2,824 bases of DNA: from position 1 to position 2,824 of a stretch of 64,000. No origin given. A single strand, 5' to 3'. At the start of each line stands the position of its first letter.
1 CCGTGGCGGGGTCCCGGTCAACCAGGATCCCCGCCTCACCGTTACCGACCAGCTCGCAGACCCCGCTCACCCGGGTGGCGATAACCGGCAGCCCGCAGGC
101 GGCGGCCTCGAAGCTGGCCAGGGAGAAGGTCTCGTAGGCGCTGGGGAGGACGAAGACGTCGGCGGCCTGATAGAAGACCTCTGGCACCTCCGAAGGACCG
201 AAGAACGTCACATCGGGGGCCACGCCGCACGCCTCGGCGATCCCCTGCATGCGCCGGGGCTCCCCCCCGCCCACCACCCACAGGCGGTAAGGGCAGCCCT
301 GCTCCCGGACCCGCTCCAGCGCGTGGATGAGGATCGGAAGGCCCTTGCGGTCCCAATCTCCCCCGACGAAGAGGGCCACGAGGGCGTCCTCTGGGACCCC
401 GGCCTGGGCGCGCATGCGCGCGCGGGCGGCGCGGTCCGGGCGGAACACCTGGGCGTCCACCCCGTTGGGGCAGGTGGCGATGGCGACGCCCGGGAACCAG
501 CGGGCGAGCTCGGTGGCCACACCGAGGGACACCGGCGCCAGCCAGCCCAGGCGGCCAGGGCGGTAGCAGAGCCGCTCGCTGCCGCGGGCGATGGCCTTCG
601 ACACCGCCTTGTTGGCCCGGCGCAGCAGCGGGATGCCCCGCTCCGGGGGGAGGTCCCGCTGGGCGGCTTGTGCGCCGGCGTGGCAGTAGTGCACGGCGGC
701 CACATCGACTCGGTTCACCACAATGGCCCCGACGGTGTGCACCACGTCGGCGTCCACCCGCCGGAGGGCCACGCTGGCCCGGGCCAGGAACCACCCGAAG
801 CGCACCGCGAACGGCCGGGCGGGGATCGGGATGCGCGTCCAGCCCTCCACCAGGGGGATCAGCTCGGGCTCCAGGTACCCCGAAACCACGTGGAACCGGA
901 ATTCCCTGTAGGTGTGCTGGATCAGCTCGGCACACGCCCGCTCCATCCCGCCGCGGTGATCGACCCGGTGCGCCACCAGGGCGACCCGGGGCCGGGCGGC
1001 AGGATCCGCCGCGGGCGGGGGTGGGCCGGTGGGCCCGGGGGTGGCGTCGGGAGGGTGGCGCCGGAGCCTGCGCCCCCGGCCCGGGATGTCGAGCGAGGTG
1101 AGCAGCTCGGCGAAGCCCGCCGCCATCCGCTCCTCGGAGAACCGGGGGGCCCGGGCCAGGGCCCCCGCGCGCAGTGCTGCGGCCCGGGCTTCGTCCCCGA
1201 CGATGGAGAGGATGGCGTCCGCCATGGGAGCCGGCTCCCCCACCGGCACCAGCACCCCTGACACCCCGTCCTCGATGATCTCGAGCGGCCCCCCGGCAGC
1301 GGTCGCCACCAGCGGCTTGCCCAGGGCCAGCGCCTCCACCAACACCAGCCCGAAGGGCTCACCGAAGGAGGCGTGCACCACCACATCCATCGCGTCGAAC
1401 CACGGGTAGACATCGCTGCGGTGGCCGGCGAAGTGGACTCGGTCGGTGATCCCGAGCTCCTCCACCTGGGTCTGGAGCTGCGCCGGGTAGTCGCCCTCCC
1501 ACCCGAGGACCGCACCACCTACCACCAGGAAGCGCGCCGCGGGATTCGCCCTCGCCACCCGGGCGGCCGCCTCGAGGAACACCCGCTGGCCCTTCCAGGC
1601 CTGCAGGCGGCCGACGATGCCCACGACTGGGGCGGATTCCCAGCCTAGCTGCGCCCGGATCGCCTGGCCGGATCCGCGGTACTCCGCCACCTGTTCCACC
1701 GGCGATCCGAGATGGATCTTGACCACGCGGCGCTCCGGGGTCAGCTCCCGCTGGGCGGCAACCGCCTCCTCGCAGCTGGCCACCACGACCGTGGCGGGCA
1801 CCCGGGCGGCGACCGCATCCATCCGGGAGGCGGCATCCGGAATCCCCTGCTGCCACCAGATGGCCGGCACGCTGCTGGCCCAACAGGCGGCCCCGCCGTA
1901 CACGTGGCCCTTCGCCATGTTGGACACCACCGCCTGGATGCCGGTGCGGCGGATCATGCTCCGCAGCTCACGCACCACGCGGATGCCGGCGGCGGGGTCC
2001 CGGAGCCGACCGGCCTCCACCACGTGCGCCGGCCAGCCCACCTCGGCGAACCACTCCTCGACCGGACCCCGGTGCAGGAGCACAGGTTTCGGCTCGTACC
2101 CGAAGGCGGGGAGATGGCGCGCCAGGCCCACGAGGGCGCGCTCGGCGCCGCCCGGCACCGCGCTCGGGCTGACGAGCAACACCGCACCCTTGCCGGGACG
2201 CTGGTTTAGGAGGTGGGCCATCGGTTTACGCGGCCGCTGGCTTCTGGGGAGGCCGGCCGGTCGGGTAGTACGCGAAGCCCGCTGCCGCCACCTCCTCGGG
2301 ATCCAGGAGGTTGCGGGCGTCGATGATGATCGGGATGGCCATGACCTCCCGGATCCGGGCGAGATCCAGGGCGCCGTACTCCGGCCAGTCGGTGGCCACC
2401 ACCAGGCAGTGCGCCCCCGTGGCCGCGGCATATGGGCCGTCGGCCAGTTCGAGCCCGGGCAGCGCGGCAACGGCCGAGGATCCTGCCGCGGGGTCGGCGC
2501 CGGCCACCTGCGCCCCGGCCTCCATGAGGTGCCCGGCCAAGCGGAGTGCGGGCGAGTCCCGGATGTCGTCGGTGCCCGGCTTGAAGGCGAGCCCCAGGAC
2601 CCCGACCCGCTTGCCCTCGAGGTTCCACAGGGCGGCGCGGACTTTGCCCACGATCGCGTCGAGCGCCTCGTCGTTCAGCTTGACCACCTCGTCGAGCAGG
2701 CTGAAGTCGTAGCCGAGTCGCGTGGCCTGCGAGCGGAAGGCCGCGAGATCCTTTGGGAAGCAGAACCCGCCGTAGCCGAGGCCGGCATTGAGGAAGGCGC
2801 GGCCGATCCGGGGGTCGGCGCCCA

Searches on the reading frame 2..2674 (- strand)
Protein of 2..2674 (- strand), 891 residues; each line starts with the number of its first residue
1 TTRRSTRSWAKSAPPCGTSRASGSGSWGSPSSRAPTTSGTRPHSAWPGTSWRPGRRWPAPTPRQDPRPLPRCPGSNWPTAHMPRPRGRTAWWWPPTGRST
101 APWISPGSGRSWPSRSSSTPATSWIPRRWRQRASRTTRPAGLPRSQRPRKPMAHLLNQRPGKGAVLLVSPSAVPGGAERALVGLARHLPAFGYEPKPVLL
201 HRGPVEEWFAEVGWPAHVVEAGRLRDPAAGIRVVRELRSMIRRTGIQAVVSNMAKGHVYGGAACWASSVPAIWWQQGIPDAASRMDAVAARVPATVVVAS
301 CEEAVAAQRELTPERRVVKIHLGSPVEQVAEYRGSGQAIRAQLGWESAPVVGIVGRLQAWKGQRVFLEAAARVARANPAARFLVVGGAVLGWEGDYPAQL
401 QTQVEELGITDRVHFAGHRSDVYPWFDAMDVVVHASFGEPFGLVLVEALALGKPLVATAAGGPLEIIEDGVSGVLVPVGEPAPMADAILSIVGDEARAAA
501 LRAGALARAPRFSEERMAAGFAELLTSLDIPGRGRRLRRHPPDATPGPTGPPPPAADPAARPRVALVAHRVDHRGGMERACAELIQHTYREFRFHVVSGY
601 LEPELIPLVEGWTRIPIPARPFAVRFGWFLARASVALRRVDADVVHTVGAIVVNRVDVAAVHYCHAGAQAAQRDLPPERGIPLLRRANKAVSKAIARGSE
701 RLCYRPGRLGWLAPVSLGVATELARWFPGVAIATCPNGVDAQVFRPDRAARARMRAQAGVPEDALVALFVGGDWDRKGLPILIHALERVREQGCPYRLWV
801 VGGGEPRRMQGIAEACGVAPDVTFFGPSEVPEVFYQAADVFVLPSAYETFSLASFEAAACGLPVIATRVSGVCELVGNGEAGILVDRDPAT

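Call 9: search_protein_families(library=pfam, proteins=[window:2-2674:-], max_evalue=0.001)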
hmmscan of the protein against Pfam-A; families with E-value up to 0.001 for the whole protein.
window:2-2674:- (891 aa): 5 families
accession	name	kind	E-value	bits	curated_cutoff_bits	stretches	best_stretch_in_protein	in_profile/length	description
PF13692.12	Glyco_trans_1_4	-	6.8e-67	224.6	27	2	349-493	2-141/142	Glycosyl transferases group 1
PF00534.26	Glycos_transf_1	-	1.1e-66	224.1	26.4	2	338-502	4-166/172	Glycosyl transferases group 1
PF20706.3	GT4-conflict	-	5.5e-17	62.2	26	2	717-877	151-321/385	Family 4 Glycosyltransferase in conflict systems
PF13439.12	Glyco_transf_4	-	8e-13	49.2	28.5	2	575-742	2-169/170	Glycosyltransferase Family 4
PF13524.12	Glyco_trans_1_2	-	1e-05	26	25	0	825-880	35-93/144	Glycosyl transferase-like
